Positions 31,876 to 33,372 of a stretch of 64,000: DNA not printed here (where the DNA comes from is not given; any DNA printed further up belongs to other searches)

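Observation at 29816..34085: DeoR-regulated operon combining a cytoplasmic DegT sugar aminotransferase with a periplasmic Gfo/Idh/MocA 3-dehydrogenase and a DUF1080 3-keto-glycoside hydrolase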

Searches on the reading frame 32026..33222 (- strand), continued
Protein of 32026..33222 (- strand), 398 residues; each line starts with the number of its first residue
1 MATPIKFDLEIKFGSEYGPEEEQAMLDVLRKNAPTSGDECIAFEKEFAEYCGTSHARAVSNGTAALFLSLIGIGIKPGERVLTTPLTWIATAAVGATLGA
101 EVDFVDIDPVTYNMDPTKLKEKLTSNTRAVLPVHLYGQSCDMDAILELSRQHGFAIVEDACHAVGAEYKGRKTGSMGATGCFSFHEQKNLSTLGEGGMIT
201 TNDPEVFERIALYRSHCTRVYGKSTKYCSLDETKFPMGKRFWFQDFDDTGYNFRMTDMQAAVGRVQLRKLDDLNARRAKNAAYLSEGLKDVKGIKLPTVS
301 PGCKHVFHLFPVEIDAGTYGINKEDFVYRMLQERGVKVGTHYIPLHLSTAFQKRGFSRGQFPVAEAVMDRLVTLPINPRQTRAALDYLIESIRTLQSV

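Call 57: search_protein_families(library=pfam, proteins=[L053:5900-7024:+, L036:3998-4735:+, L017:4930-7362:+, L044:11178-13283:-, L014:11517-12011:+, L002:4404-5645:+, L038:5802-6776:+, L011:4328-5419:-, L025:7982-11710:+, L006:9213-9932:+], max_evalue=0.0001)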
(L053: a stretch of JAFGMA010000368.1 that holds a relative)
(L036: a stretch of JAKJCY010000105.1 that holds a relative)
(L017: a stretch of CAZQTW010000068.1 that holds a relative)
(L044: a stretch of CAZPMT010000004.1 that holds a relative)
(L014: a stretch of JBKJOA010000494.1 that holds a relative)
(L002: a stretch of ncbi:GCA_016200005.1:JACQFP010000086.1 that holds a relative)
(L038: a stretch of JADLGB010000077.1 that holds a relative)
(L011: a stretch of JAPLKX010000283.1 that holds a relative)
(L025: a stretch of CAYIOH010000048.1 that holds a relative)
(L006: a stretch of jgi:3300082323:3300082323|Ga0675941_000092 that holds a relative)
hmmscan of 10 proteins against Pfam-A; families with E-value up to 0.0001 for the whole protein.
L053:5900-7024:+ (374 aa): 3 families
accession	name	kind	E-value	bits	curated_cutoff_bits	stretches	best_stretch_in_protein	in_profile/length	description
PF22725.1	GFO_IDH_MocA_C3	-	3.1e-35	121.3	27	1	165-287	2-123/124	GFO/IDH/MocA C-terminal domain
PF02894.22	GFO_IDH_MocA_C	-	5.6e-28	98.7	22.9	1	168-373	1-218/218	Oxidoreductase family, C-terminal alpha/beta domain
PF01408.29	GFO_IDH_MocA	-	1e-22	81.5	24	1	37-152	1-116/120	Oxidoreductase family, NAD-binding Rossmann fold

L036:3998-4735:+ (245 aa): 0 families

L017:4930-7362:+ (810 aa): 0 families

L044:11178-13283:- (701 aa): 1 family
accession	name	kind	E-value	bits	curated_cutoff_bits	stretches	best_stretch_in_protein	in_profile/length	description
PF07494.17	Reg_prop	-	1.7e-09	37.1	20.4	0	215-237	1-23/24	Two component regulator propeller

L014:11517-12011:+ (164 aa): 2 families
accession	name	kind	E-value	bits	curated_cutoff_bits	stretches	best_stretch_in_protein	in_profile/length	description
PF12680.13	SnoaL_2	-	6.6e-15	56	27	1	44-138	7-92/102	SnoaL-like domain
PF07366.18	SnoaL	-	2.7e-14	53.5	28.4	1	46-142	12-107/126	SnoaL-like polyketide cyclase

L002:4404-5645:+ (413 aa): 0 families

L038:5802-6776:+ (324 aa): 4 families
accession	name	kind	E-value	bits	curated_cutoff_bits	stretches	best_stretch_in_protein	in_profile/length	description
PF00106.31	adh_short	-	2.9e-41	141.5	26.6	1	45-231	2-190/195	short chain dehydrogenase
PF13561.12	adh_short_C2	-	4.9e-32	111.8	27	1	50-242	1-194/236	Enoyl-(Acyl carrier protein) reductase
PF08659.16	KR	-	4.3e-08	33.7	22.6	1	46-205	3-164/180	KR domain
PF08643.16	DUF1776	-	2e-05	24.6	25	1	132-311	105-293/294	Fungal family of unknown function (DUF1776)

L011:4328-5419:- (363 aa): 0 families

L025:7982-11710:+ (1242 aa): 3 families
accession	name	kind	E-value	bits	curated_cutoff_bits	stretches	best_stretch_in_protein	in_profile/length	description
PF14614.12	DUF4450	-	4.2e-15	56.2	27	1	200-325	4-134/212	Domain of unknown function (DUF4450)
PF22422.2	MGH1-like_GH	-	6.3e-10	39.6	27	1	597-650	172-227/356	Mannosylglycerate hydrolase MGH1-like glycoside hydrolase domain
PF17389.8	Bac_rhamnosid6H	-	2.2e-06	27.6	24.5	1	540-646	108-219/339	Bacterial alpha-L-rhamnosidase 6 hairpin glycosidase domain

L006:9213-9932:+ (239 aa): 0 families

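Call 62: search_protein_families(library=pfam, proteins=[L034:11218-12165:+, L034:8081-9175:+, L043:11233-13260:+, L046:11181-12227:+, L046:8688-9956:+, L046:7611-8633:+, L009:103-2472:+, L071:2-1927:+, L085:11277-12611:+, L083:1786-3111:+], max_evalue=0.0001)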
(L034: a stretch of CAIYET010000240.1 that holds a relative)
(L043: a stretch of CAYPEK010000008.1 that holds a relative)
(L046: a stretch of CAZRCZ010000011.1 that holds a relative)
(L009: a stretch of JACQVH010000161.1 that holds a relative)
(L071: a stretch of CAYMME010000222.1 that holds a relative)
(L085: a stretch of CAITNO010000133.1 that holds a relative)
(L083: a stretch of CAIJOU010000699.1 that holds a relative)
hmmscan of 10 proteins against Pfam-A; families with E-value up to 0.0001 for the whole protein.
L034:11218-12165:+ (315 aa): 2 families
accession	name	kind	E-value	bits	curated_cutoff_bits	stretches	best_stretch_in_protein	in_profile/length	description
PF01909.29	NTP_transf_2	-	4.5e-05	24.2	21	0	38-69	15-46/93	Nucleotidyltransferase domain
PF13228.11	DUF4037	-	7.8e-05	23.8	22.1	0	128-218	8-98/101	Domain of unknown function (DUF4037)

L034:8081-9175:+ (364 aa): 1 family
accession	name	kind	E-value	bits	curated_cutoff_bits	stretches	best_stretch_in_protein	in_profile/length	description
PF01208.23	URO-D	-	4.4e-13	49.4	23.9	1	223-358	211-343/346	Uroporphyrinogen decarboxylase (URO-D)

L043:11233-13260:+ (675 aa): 4 families
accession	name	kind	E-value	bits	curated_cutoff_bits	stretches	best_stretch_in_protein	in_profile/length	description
PF07944.18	Beta-AFase-like_GH127_cat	-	1.6e-105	353.6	24.9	1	68-454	1-375/376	Beta-L-arabinofuranosidase, GH127 catalytic domain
PF20736.2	Glyco_hydro127M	-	9.1e-29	99.9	24.2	1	465-560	2-95/95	Beta-L-arabinofuranosidase, GH127 middle domain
PF20737.2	Glyco_hydro127C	-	3.5e-21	75.2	23.7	1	563-674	2-71/71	Glycoside hydrolase family 127 C-terminal domain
PF10518.14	TAT_signal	-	6.4e-05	23.1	22.7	0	2-22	1-21/21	TAT (twin-arginine translocation) pathway signal sequence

L046:11181-12227:+ (348 aa): 0 families

L046:8688-9956:+ (422 aa): 1 family
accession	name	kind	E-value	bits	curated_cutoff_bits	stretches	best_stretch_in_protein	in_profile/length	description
PF05893.19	LuxC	-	1.4e-35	123.4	21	1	132-414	117-391/401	Acyl-CoA reductase (LuxC)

L046:7611-8633:+ (340 aa): 9 families
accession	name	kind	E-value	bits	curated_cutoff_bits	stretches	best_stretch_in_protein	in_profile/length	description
PF00891.24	Methyltransf_2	-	2.8e-16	59.9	22.3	1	173-321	66-210/210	O-methyltransferase domain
PF08100.18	Dimerisation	-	1.8e-14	53.8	25.6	1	15-94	7-92/93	O-methyltransferase dimerisation domain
PF13649.12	Methyltransf_25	-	1.3e-13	51.9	27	1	173-270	1-97/97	Methyltransferase domain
PF08241.18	Methyltransf_11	-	2.3e-10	41.4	21.2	1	174-274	1-95/95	Methyltransferase domain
PF01209.24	Ubie_methyltran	-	2.2e-09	37.4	20.1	1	165-277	43-154/233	ubiE/COQ5 methyltransferase family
PF08242.18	Methyltransf_12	-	5.7e-09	37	30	1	174-272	1-98/98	Methyltransferase domain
PF13847.12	Methyltransf_31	-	5e-08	33.2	27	1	171-278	5-113/145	Methyltransferase domain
PF13489.12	Methyltransf_23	-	4.7e-07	30.1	27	1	156-323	11-162/164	Methyltransferase domain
PF05175.20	MTS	-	3.1e-06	27.4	23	1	169-275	31-139/170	Methyltransferase small domain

L009:103-2472:+ (789 aa): 2 families
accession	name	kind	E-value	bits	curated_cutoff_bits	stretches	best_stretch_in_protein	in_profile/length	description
PF03648.19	Glyco_hydro_67N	-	4.3e-06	27.4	24.3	1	39-131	20-117/120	Glycosyl hydrolase family 67 N-terminus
PF02838.20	Glyco_hydro_20b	-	2.1e-05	25.7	26.1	1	31-142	13-112/124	Glycosyl hydrolase family 20, domain 2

L071:2-1927:+ (641 aa): 3 families
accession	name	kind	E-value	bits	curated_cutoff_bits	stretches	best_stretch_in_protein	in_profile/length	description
PF13517.12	FG-GAP_3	-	4.1e-29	101.4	26.9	2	504-562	1-60/61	FG-GAP-like repeat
PF01839.29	FG-GAP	-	4.9e-23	81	22.1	0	307-324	5-22/37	FG-GAP repeat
PF12256.14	TcdB_toxin_midN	-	3.1e-06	27.1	24.8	0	547-563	29-45/181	Insecticide toxin TcdB middle/N-terminal region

L085:11277-12611:+ (444 aa): 5 families
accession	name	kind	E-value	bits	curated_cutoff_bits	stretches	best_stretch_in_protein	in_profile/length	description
PF13517.12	FG-GAP_3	-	2e-29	102.4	26.9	2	175-235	1-60/61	FG-GAP-like repeat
PF01839.29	FG-GAP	-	5.9e-22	77.5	22.1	0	112-140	2-34/37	FG-GAP repeat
PF14783.12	BBS2_Mid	-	6.5e-07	29.9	27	0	339-364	2-27/108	Ciliary BBSome complex subunit 2, middle region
PF15907.11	Itfg2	-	1.3e-06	28.3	27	0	277-356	18-95/330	Integrin-alpha FG-GAP repeat-containing protein 2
PF25292.1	Beta-prop_CGLA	-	2.2e-05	24.5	26.8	0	104-141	182-217/316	Lambda-carrageenase beta-propeller domain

L083:1786-3111:+ (441 aa): 6 families
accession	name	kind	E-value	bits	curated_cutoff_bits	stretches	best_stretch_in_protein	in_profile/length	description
PF13517.12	FG-GAP_3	-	4.6e-28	98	26.9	3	170-230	1-60/61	FG-GAP-like repeat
PF01839.29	FG-GAP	-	6.5e-20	71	22.1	0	109-135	4-34/37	FG-GAP repeat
PF14783.12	BBS2_Mid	-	9.4e-08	32.6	27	0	334-359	2-27/108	Ciliary BBSome complex subunit 2, middle region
PF16743.10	PliI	-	1e-06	28.8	27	0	277-319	65-107/123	Periplasmic lysozyme inhibitor of I-type lysozyme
PF25292.1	Beta-prop_CGLA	-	1.3e-05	25.3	26.8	0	78-143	164-223/316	Lambda-carrageenase beta-propeller domain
PF15907.11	Itfg2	-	2e-05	24.5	27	0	57-127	20-95/330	Integrin-alpha FG-GAP repeat-containing protein 2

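Call 77: search_solved_structures(query=L074:11370-12773:+, max_evalue=1e-10)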
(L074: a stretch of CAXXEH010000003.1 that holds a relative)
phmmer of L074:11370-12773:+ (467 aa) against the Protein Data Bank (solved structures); distinct sequences matched with E-value up to 1e-10: 12.
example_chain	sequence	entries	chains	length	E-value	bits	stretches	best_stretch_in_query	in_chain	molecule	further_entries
9ulx_A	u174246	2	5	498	7.7e-106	358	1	14-465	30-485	AbGHMP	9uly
2cz9_A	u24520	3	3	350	2e-21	79.8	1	28-257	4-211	Probable galactokinase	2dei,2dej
1s4e_A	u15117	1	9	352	6.1e-21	78.2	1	28-254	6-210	Galactokinase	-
6q3w_A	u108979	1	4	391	3.7e-20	75.6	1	23-248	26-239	Galactokinase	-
7rcl_A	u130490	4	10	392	3.8e-20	75.6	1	23-248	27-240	Galactokinase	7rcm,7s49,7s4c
6q90_A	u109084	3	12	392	3.9e-20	75.6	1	23-248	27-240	Galactokinase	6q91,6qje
6q3x_A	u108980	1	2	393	3.9e-20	75.5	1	23-248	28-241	Galactokinase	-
6q8z_A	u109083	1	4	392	4.1e-20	75.5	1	23-248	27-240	Galactokinase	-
6gr2_A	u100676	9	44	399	4.1e-20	75.5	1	23-248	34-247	Galactokinase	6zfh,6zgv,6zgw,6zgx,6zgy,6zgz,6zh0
1wuu_A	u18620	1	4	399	4.3e-20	75.4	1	23-248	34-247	Galactokinase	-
6tep_A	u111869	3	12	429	2.1e-16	63.2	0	22-269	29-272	Galactokinase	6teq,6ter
1pie_A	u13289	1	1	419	5.7e-15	58.5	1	23-213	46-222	Galactokinase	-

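Call 78: search_solved_structures(query=L074:15731-16663:+, max_evalue=0.01)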
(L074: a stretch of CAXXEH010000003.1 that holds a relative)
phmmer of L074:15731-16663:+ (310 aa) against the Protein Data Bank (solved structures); distinct sequences matched with E-value up to 0.01: 2.
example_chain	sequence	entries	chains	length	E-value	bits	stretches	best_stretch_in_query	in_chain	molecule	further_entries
5hj5_A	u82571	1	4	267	0.00099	21.5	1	67-258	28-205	Glucosamine-6-phosphate deaminase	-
4r7t_A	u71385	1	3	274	0.0011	21.4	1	67-258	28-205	Glucosamine-6-phosphate deaminase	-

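Call 79: search_solved_structures(query=L086:7554-9062:+, max_evalue=1e-10)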
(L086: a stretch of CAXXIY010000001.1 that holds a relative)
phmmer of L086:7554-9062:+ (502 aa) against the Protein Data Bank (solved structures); distinct sequences matched with E-value up to 1e-10: 15.
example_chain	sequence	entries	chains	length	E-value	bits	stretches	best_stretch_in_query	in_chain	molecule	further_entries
5kl0_A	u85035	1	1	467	1.2e-27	99.9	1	8-401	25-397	Phosphoglucomutase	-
6nn2_A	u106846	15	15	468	1.3e-27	99.8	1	8-401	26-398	Phosphoglucomutase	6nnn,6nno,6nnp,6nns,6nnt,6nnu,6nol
5bmn_A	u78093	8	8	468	1.3e-27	99.8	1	8-401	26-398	Phosphoglucomutase | Phosphomannomutase/phosphoglucomutase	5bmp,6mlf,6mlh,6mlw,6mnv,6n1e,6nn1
3uw2_A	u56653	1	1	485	4.1e-23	84.9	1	8-347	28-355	Phosphoglucomutase/phosphomannomutase family protein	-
2h4l_X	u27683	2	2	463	3.7e-20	75.2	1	9-371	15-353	Phosphomannomutase/phosphoglucomutase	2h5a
2fkf_A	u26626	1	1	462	3.8e-20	75.1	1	9-371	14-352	Phosphomannomutase/phosphoglucomutase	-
1k35_A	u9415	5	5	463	3.8e-20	75.1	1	9-371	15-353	Phosphomannomutase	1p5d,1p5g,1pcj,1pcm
4mrq_A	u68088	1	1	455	4e-20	75.1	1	9-371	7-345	Phosphomannomutase/phosphoglucomutase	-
3bkq_X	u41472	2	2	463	4e-20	75.1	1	9-369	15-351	Phosphomannomutase/phosphoglucomutase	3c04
1k2y_X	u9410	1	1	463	1e-19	73.8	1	9-371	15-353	phosphomannomutase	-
2fkm_X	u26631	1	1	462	1.4e-19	73.3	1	9-371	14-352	Phosphomannomutase/phosphoglucomutase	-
3rsm_A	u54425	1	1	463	1.8e-19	72.9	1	9-371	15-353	Phosphomannomutase/phosphoglucomutase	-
4il8_A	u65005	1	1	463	7.6e-19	70.9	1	9-347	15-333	Phosphomannomutase/phosphoglucomutase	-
1wqa_A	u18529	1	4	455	2.6e-18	69.1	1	45-288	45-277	phospho-sugar mutase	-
9du5_A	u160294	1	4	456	5e-18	68.2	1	79-352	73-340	Phosphoglucomutase/phosphomannomutase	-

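Call 81: search_solved_structures(query=L074:11370-12773:+, max_evalue=1e-50, show_alignments=1)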
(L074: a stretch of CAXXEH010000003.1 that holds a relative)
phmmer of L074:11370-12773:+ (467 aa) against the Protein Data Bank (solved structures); distinct sequences matched with E-value up to 1e-50: 1.
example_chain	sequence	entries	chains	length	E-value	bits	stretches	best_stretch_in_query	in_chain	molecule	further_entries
9ulx_A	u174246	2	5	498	7.7e-106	358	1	14-465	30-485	AbGHMP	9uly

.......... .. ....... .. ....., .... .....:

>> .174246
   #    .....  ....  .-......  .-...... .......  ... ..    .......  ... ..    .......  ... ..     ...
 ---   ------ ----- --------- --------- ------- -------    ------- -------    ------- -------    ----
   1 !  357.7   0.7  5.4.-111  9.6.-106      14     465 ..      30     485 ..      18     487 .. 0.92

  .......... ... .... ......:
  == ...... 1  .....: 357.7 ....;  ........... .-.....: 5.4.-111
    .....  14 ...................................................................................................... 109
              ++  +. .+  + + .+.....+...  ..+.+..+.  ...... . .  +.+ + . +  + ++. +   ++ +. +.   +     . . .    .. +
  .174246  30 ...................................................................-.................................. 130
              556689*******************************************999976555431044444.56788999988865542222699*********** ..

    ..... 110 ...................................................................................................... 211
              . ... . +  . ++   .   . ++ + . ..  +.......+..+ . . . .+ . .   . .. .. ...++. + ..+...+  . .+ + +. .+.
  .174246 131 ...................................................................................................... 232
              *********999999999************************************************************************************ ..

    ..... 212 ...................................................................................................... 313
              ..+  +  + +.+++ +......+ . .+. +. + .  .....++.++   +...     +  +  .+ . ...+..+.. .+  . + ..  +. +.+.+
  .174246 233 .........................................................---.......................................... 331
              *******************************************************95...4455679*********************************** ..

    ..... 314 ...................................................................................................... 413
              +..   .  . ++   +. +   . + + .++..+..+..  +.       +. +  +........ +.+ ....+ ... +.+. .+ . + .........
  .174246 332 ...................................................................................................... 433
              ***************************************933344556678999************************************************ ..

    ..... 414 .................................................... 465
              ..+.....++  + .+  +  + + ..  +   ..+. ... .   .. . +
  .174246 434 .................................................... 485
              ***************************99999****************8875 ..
